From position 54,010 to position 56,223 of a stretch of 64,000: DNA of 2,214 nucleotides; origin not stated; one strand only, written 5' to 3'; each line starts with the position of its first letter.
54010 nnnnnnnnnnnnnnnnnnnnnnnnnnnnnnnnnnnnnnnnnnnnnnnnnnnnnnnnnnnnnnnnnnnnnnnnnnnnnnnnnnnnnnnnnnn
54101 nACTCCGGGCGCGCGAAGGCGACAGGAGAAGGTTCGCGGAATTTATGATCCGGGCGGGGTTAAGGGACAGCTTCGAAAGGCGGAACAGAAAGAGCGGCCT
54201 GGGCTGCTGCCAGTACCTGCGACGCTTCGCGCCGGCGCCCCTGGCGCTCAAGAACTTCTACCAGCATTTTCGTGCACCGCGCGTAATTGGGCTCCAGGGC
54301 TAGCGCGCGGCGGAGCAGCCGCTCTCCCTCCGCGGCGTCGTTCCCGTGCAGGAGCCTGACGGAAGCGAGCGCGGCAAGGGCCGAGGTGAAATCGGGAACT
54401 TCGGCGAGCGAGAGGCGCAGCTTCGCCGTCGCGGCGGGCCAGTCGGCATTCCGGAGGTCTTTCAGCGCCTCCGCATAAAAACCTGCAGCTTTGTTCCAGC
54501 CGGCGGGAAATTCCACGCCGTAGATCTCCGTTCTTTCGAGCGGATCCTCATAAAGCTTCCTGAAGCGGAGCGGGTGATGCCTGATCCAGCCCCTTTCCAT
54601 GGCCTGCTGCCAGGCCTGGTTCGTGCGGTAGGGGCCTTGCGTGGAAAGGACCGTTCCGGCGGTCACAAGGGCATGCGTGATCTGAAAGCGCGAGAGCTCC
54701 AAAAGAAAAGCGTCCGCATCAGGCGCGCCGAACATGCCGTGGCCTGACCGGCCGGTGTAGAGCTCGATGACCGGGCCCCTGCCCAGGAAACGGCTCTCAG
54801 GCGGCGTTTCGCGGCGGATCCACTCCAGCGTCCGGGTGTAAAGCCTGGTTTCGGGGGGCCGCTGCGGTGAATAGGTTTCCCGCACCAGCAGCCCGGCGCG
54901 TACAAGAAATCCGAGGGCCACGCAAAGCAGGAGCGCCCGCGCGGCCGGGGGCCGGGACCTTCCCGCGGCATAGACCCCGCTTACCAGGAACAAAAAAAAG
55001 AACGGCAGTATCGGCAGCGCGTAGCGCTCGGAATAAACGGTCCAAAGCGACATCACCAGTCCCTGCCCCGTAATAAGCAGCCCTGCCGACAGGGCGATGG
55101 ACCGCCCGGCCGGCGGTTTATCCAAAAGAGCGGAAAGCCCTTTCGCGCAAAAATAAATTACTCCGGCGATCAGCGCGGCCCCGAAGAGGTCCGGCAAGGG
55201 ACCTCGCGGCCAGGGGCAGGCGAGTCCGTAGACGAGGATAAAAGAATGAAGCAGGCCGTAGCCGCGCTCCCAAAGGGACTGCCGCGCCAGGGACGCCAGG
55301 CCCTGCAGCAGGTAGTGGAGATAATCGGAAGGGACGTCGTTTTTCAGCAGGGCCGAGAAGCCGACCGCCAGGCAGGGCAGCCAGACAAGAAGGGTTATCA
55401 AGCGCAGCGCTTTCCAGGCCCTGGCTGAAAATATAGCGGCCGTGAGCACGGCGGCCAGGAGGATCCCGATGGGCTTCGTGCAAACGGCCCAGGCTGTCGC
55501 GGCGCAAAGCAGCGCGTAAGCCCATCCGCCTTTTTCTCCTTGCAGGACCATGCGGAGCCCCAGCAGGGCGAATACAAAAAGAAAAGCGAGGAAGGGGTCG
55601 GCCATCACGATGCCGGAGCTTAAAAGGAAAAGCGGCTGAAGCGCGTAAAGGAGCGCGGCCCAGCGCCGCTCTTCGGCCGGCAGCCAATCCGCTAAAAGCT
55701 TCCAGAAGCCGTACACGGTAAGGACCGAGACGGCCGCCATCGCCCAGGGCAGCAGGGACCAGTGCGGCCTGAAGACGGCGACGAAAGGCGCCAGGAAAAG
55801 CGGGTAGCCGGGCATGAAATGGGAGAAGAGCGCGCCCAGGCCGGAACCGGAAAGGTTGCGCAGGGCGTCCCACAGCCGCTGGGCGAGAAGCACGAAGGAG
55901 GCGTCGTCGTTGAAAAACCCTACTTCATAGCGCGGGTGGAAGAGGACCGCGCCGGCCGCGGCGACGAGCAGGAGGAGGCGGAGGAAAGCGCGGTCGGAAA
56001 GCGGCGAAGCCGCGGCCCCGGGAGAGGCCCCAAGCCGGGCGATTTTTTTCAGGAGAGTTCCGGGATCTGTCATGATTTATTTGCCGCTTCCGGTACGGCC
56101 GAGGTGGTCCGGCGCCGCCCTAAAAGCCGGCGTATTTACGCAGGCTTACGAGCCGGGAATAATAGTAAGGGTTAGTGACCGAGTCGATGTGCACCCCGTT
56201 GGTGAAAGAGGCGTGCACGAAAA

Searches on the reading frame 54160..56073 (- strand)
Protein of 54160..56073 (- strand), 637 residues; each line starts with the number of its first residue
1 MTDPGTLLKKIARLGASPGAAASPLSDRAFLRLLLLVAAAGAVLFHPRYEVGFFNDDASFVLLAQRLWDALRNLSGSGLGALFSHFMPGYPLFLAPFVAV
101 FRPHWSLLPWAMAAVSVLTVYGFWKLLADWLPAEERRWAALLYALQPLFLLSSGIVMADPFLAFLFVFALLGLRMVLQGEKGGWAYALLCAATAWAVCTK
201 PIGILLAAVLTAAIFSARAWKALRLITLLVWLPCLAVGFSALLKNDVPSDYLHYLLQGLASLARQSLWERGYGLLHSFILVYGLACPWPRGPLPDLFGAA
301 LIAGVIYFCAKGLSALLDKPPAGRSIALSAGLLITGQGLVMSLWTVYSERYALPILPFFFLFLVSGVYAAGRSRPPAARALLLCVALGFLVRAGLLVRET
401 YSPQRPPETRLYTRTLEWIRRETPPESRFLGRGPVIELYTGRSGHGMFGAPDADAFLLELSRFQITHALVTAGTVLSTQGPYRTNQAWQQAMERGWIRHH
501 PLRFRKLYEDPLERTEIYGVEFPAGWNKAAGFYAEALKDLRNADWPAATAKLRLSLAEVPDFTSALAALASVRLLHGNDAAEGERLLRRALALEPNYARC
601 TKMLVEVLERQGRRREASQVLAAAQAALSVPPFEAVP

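Call 105: search_protein_families(library=ncbifam, proteins=[L014:13925-16585:-, L014:16655-17347:-, L014:17307-17984:-, L014:12365-13912:-, L014:11536-12108:-], max_evalue=0.00001)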
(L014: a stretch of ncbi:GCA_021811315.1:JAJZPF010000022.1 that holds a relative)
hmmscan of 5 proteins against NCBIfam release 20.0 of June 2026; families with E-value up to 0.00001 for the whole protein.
L014:13925-16585:- (886 aa): 4 families
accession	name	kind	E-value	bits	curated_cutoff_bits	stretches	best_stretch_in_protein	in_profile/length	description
NF038151.1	lanthi_synth_III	equivalog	1.3e-221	738.3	575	1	9-870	2-833/833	class III lanthionine synthetase LanKC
NF038150.1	lanthi_synth_IV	equivalog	1.1e-173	579.8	650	1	44-875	1-846/851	class IV lanthionine synthetase LanL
TIGR03897.1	lanti_2_LanM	subfamily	1.1e-18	66.4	304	1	630-833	690-892/932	type 2 lanthipeptide synthetase LanM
NF047741.1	antiphage_MADS6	equivalog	1.1e-07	30.8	460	0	224-313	494-576/612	methylation-associated defense system protein kinase MAD6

L014:16655-17347:- (230 aa): 1 family
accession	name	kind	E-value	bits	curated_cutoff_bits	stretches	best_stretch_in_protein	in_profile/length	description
NF049997.1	LiaG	equivalog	5.4e-07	29.1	285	1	25-222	8-209/286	LiaG family protein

L014:17307-17984:- (225 aa): 0 families

L014:12365-13912:- (515 aa): 160 families (the best 25 are shown)
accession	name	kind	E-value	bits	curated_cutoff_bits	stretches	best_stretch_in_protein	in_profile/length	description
NF045998.1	cleave_ABC_plasm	equivalog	5.8e-42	143.8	500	1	23-499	161-659/673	Mbov_0121 family peptidase domain-containing ABC transporter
TIGR02203.1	MsbA_lipidA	equivalog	5.1e-39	134.2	602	1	8-499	8-527/572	lipid A export permease/ATP-binding protein MsbA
TIGR03796.1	NHLM_micro_ABC1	equivalog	7.2e-33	113.7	853.3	1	28-386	167-538/710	NHLP family bacteriocin export ABC transporter peptidase/permease/ATPase subunit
TIGR02204.1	MsbA_rel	hypoth_equivalog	1.1e-31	110.1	780.4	1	5-499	9-533/576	ABC transporter, permease/ATP-binding protein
TIGR01846.1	type_I_sec_HlyB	subfamily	1.3e-29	103.1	725.55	1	28-499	152-650/694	type I secretion system permease/ATPase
TIGR02868.1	CydC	equivalog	1.3e-28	100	329.05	1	138-499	136-528/530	thiol reductant ABC exporter subunit CydC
TIGR03375.1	type_I_sec_LssB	subfamily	1.6e-27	96.1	693.1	1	143-499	274-660/696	type I secretion system permease/ATPase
TIGR03797.1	NHLM_micro_ABC2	equivalog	3.4e-26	91.9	709.4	1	21-383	142-509/686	NHLP bacteriocin export ABC transporter permease/ATPase subunit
TIGR02857.1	CydD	equivalog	6.6e-26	91.3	435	1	26-502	14-518/529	thiol reductant ABC exporter subunit CydD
TIGR00958.1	3a01208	subfamily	1.1e-25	90.1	874.6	1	108-382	254-536/711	antigen peptide transporter 2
TIGR01193.1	bacteriocin_ABC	subfamily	1.3e-24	86.7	523.85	1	27-499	168-667/708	peptide cleavage/export ABC transporter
NF008381.0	PRK11176.1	equivalog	1.8e-24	86.1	867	1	9-382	20-398/582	lipid A ABC transporter ATP-binding protein/permease MsbA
NF000167.2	ABCF_Lsa_all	exception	1e-22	80.8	750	1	328-504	310-481/492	Lsa family ABC-F type ribosomal protection protein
NF000355.4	ribo_prot_ABC_F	equivalog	5.2e-22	78.4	380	1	318-508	304-492/499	ribosomal protection-like ABC-F family protein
TIGR01189.1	ccmA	equivalog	5.3e-22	78.5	131.6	1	332-498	5-183/198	heme ABC exporter ATP-binding protein CcmA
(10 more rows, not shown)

L014:11536-12108:- (190 aa): 0 families
